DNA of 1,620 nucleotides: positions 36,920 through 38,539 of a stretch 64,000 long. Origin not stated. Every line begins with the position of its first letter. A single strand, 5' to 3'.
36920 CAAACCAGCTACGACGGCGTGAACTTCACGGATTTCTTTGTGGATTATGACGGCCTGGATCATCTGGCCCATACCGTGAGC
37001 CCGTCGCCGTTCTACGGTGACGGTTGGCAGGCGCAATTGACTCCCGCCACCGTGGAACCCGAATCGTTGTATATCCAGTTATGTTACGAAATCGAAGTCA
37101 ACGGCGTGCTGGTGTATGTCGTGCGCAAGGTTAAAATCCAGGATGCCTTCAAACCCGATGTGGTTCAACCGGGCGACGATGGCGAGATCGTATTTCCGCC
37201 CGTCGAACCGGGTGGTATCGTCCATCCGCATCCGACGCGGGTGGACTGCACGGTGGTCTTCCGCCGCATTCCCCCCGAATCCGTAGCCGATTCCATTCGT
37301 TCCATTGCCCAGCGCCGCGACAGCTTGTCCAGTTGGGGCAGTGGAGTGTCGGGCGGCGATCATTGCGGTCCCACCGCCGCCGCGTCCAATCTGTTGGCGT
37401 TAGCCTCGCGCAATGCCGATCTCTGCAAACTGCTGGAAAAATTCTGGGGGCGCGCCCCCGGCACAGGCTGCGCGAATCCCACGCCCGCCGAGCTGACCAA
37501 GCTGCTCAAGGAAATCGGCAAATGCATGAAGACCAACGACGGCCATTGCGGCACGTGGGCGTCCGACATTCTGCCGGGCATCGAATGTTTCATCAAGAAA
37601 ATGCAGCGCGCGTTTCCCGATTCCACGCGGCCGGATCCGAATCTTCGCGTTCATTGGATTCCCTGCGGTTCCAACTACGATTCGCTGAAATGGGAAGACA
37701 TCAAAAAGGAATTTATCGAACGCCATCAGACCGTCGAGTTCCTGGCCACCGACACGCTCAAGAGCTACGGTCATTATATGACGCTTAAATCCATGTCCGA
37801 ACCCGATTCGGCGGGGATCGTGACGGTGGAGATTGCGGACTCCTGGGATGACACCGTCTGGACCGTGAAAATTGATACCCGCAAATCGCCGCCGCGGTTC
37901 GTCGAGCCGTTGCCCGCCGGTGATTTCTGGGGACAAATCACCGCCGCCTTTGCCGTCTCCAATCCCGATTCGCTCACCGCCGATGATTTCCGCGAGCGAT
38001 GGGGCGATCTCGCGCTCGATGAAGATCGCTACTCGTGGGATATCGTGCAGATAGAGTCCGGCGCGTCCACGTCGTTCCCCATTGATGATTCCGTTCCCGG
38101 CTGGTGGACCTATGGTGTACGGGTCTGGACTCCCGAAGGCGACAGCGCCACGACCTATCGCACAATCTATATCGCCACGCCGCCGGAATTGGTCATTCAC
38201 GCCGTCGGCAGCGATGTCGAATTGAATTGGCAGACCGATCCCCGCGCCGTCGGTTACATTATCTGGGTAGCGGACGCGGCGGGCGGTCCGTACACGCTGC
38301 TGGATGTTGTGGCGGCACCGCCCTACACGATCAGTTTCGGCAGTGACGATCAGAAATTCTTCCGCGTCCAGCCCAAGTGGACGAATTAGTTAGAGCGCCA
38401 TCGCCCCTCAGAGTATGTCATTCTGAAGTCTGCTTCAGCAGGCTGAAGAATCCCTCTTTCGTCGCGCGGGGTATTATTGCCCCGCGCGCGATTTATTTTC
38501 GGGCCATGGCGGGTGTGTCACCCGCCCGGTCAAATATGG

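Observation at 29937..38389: Two giant secreted proteins share a repeated Cys-containing module; one has a C39-like peptidase motif and lacks the T9SS CTD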

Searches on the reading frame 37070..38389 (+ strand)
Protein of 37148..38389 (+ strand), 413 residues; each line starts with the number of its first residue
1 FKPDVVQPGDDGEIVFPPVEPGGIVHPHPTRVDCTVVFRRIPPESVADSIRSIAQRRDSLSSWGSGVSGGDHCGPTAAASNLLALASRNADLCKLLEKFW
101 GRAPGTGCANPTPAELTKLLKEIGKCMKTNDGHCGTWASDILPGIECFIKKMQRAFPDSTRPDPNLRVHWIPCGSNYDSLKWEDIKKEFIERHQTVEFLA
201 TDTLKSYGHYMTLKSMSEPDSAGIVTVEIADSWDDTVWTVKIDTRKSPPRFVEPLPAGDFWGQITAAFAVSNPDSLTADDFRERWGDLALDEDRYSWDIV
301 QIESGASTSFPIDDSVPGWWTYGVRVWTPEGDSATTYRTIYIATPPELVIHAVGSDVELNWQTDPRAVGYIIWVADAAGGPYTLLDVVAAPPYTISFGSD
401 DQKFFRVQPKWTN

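Call 7: search_protein_families(library=pfam, proteins=[window:37148-38389:+], max_evalue=10)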
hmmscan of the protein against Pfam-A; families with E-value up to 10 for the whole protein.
window:37148-38389:+ (413 aa): 0 families

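Call 8: search_protein_families(library=ncbifam, proteins=[window:37148-38389:+], max_evalue=10)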
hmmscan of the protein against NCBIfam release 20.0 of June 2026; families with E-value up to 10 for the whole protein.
window:37148-38389:+ (413 aa): 0 families

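Call 29: find_homologous_proteins(query=A2, max_evalue=0.01)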
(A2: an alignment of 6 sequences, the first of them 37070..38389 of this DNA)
Query A2 (6 sequences): 8000 candidates shared short words with the query, none scored E <= 0.01.

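Call 31: find_related_loci(query=A2, collection=genome_contigs, flank=10000)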
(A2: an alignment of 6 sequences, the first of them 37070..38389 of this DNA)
Query A2 (439 aa) in genome_contigs; peptide patterns used: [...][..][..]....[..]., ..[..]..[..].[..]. (x = any residue, [..] = any of these).
166 stretches matched a pattern; 1 encode a relative of the query (tblastn E <= 1e-3); 1 distinct loci.
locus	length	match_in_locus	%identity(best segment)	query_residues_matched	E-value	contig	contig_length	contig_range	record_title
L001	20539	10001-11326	33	2-433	1e-70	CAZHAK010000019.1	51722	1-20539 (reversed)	MAG TPA_asm: uncultured Alphaproteobacteria bacterium isolate binchicken_co277_95 genome assembly, contig: NODE_1228_len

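Call 32: find_related_loci(query=A2, collection=metagenome_contigs, flank=10000)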
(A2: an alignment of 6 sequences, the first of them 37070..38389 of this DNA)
Query A2 (439 aa) in metagenome_contigs; peptide patterns used: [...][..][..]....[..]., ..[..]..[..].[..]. (x = any residue, [..] = any of these).
280 stretches matched a pattern; 1 encode a relative of the query (tblastn E <= 1e-3); 1 distinct loci.
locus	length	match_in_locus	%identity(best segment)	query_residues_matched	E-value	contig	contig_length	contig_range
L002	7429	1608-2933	34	1-433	7e-71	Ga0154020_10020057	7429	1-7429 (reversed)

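Call 36: search_protein_families(library=pfam, proteins=[L001:7957-8586:-, L001:7409-7930:-, L001:11550-12368:-, L001:12754-13377:+, L001:6863-7333:+, L001:5767-6807:+, L002:3024-3842:-, L002:4065-4598:-, L002:4891-5580:-, L002:6089-7075:-], max_evalue=0.001)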
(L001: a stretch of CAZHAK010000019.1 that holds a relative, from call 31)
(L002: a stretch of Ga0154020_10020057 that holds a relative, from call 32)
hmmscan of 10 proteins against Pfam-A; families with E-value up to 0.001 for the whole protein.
L001:7957-8586:- (209 aa): 2 families
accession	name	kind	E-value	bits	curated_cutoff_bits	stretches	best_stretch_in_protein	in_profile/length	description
PF02777.23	Sod_Fe_C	-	9e-26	90.3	20.9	1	104-202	2-101/102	Iron/manganese superoxide dismutases, C-terminal domain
PF00081.27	Sod_Fe_N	-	2.2e-07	31.7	27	1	31-96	18-81/82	Iron/manganese superoxide dismutases, alpha-hairpin domain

L001:7409-7930:- (173 aa): 1 family
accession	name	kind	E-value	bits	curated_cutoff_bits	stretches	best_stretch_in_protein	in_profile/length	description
PF03625.19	DUF302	-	1.9e-25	88.9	23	1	80-143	1-63/63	Domain of unknown function DUF302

L001:11550-12368:- (272 aa): 15 families
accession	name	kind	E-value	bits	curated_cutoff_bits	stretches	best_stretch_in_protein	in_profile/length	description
PF13847.12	Methyltransf_31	-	6.1e-40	136.7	27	1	73-219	2-145/145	Methyltransferase domain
PF08241.18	Methyltransf_11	-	4.9e-23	82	21.2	1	79-177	1-94/95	Methyltransferase domain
PF13649.12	Methyltransf_25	-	5.4e-23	82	27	1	78-174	1-97/97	Methyltransferase domain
PF01209.24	Ubie_methyltran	-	8.9e-19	68.2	20.1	1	71-200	44-171/233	ubiE/COQ5 methyltransferase family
PF08242.18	Methyltransf_12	-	2.3e-14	54.4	30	1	79-175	1-97/98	Methyltransferase domain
PF01135.25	PCMT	-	2.9e-12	47.3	20.3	1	67-132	66-131/210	Protein-L-isoaspartate(D-aspartate) O-methyltransferase (PCMT)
PF13489.12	Methyltransf_23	-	4.9e-10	39.8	27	1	72-224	20-163/164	Methyltransferase domain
PF06325.19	PrmA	-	2.1e-07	31.2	22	1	72-183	159-263/296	Ribosomal protein L11 methyltransferase (PrmA)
PF20922.3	Anamorsin_N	-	2.6e-07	30.9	27.1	1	106-261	11-157/163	Anamorsin, N-terminal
PF05175.20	MTS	-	2.4e-06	27.7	23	1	73-186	30-143/170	Methyltransferase small domain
PF01728.25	FtsJ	-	7.7e-06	26.4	24.1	1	72-158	19-106/181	FtsJ-like methyltransferase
PF00891.24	Methyltransf_2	-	1.7e-05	24.8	22.3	1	67-219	55-208/210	O-methyltransferase domain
PF05148.21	Methyltransf_8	-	5.6e-05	23.6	27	1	134-180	113-158/219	Hypothetical methyltransferase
PF02353.26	CMAS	-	0.00012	21.9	27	1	68-182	56-168/273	Mycolic acid cyclopropane synthetase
PF13679.12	Methyltransf_32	-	0.00015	22.2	27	1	72-148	23-106/143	Methyltransferase domain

L001:12754-13377:+ (207 aa): 1 family
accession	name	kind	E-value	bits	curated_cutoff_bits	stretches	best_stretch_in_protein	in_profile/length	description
PF20046.4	DUF6448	-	2.3e-57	193.5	27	1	34-180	1-147/147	Family of unknown function (DUF6448)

L001:6863-7333:+ (156 aa): 0 families

L001:5767-6807:+ (346 aa): 2 families
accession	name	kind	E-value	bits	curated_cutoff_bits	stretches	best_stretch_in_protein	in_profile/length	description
PF18962.6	Por_Secre_tail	-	6e-10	39.7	27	1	269-342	2-73/75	Secretion system C-terminal sorting domain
PF13860.13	FlgD_ig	-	0.00042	20.7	27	0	285-333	21-75/79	FlgD Ig-like domain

L002:3024-3842:- (272 aa): 15 families
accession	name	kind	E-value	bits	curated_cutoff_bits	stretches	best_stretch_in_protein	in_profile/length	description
PF13847.12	Methyltransf_31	-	9.9e-38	129.5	27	1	72-217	2-144/145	Methyltransferase domain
PF08241.18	Methyltransf_11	-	2.7e-23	82.9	21.2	1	78-176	1-94/95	Methyltransferase domain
PF13649.12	Methyltransf_25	-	5e-23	82.1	27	1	77-173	1-97/97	Methyltransferase domain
PF01209.24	Ubie_methyltran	-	4.6e-19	69.1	20.1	1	70-198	44-170/233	ubiE/COQ5 methyltransferase family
PF08242.18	Methyltransf_12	-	1.1e-13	52.2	30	1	78-174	1-97/98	Methyltransferase domain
PF01135.25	PCMT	-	6.6e-12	46.1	20.3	1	66-131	66-131/210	Protein-L-isoaspartate(D-aspartate) O-methyltransferase (PCMT)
PF13489.12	Methyltransf_23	-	2e-08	34.6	27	1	71-180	20-119/164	Methyltransferase domain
PF06325.19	PrmA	-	8.8e-07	29.1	22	1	71-183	159-264/296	Ribosomal protein L11 methyltransferase (PrmA)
PF01728.25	FtsJ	-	9.8e-07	29.3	24.1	1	71-157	19-106/181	FtsJ-like methyltransferase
PF05175.20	MTS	-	3e-06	27.4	23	1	73-185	31-143/170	Methyltransferase small domain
PF20922.3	Anamorsin_N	-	5.4e-06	26.7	27.1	1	109-260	15-157/163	Anamorsin, N-terminal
PF05148.21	Methyltransf_8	-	1.4e-05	25.5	27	1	133-180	113-159/219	Hypothetical methyltransferase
PF00891.24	Methyltransf_2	-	3.6e-05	23.6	22.3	1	66-196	55-183/210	O-methyltransferase domain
PF02353.26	CMAS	-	8.6e-05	22.4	27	1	67-181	56-168/273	Mycolic acid cyclopropane synthetase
PF01170.24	UPF0020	-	0.00013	22.2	22.3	1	100-149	78-128/197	RMKL-like, methyltransferase domain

L002:4065-4598:- (177 aa): 1 family
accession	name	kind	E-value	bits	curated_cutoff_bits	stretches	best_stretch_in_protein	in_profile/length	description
PF08002.16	DUF1697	-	1.1e-36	126.7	24.4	1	1-135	1-137/137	Protein of unknown function (DUF1697)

L002:4891-5580:- (229 aa): 6 families
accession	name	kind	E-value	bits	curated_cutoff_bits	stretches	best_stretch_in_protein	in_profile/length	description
PF08241.18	Methyltransf_11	-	9.3e-16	58.7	21.2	1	67-158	4-95/95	Methyltransferase domain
PF13649.12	Methyltransf_25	-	2.8e-15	57.2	27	1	63-154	1-97/97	Methyltransferase domain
PF13489.12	Methyltransf_23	-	1.9e-10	41.2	27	1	60-207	23-162/164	Methyltransferase domain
PF13847.12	Methyltransf_31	-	2.4e-07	31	27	1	78-162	26-113/145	Methyltransferase domain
PF08242.18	Methyltransf_12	-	5.2e-07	30.7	30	1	67-155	4-97/98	Methyltransferase domain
PF05724.17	TPMT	-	1.1e-05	25.7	26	1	26-99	3-77/218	Thiopurine S-methyltransferase (TPMT)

L002:6089-7075:- (328 aa): 0 families
